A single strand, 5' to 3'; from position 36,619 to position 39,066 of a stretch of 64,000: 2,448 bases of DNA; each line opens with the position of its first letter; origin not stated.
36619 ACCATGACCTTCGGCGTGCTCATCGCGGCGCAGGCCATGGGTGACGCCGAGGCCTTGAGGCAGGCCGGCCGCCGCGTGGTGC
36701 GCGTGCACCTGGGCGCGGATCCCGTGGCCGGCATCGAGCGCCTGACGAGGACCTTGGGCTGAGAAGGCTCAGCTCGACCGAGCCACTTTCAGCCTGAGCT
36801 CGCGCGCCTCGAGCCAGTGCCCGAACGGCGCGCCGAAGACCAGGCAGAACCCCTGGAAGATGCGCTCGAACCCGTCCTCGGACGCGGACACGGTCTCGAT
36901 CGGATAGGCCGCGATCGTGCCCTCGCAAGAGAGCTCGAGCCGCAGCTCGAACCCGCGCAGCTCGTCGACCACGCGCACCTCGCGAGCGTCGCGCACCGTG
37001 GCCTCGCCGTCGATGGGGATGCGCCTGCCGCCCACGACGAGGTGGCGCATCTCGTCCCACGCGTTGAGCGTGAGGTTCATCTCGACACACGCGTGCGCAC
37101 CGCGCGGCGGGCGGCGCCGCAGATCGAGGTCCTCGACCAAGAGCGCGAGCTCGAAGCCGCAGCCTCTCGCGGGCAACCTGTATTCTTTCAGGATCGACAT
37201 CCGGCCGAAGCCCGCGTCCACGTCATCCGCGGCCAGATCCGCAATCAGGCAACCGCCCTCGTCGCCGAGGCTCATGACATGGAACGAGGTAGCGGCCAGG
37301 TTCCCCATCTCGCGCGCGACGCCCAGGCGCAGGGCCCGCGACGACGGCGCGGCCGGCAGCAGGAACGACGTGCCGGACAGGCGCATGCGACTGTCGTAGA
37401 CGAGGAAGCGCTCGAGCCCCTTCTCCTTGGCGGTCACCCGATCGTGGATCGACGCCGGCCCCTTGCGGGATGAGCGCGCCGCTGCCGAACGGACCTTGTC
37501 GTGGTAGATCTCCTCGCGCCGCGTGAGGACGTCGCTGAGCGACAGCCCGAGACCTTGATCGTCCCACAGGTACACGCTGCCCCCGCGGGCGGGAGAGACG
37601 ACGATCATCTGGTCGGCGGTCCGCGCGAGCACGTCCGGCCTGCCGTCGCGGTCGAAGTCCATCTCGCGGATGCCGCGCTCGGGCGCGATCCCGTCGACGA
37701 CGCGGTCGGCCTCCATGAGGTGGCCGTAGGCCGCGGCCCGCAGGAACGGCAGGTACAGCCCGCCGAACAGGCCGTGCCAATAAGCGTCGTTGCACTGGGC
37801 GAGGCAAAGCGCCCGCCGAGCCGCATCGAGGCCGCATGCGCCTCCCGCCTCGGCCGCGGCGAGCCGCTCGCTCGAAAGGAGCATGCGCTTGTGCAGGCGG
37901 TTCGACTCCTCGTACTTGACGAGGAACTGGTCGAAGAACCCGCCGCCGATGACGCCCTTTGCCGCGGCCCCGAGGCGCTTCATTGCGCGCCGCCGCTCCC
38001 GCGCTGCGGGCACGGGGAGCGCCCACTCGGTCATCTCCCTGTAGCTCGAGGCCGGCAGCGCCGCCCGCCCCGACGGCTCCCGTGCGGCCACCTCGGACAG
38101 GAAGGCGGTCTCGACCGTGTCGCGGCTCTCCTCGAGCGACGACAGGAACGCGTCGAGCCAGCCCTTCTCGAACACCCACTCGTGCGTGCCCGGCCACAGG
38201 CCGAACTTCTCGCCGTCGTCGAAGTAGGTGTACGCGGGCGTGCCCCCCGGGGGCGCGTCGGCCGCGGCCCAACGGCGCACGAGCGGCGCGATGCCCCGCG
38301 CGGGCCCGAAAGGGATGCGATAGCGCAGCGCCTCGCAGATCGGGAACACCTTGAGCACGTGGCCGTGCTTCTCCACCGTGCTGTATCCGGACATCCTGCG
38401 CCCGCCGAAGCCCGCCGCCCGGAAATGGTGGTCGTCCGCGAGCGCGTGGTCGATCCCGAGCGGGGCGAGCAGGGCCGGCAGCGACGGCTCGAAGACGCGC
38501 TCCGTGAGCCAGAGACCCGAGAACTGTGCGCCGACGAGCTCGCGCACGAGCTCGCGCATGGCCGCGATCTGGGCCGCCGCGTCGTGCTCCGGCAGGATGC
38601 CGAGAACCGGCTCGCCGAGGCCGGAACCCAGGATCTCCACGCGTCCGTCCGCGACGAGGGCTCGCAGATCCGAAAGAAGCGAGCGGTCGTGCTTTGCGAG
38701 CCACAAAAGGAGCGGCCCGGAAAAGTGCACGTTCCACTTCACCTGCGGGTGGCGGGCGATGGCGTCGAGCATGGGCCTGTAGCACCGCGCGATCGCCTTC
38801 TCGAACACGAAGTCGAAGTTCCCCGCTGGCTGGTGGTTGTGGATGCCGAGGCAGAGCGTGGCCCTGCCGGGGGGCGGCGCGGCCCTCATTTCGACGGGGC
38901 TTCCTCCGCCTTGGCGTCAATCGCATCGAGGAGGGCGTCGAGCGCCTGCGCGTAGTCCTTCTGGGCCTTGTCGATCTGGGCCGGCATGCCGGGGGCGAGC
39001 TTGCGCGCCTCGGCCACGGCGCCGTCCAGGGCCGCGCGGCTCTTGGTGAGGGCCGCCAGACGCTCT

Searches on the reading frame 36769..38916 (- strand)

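Call 70: search_protein_families(library=pfam, proteins=[window:36769-38916:-], max_evalue=0.0001)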
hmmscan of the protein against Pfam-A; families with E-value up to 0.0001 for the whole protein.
window:36769-38916:- (715 aa): 3 families
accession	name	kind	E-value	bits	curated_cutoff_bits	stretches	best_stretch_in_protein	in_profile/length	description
PF09095.17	AmyA-gluTrfs_C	-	2.1e-38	133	22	1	420-694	1-268/284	Alpha-amylase/4-alpha-glucanotransferase, C-terminal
PF03065.20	Glyco_hydro_57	-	1.1e-34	120.5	21.2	1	24-280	3-282/291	Glycosyl hydrolase family 57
PF09094.16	AmyA-A_glucT_m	-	7.9e-29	100.4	27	1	326-406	1-79/80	Alpha-amylase/4-alpha-glucanotransferase, middle domain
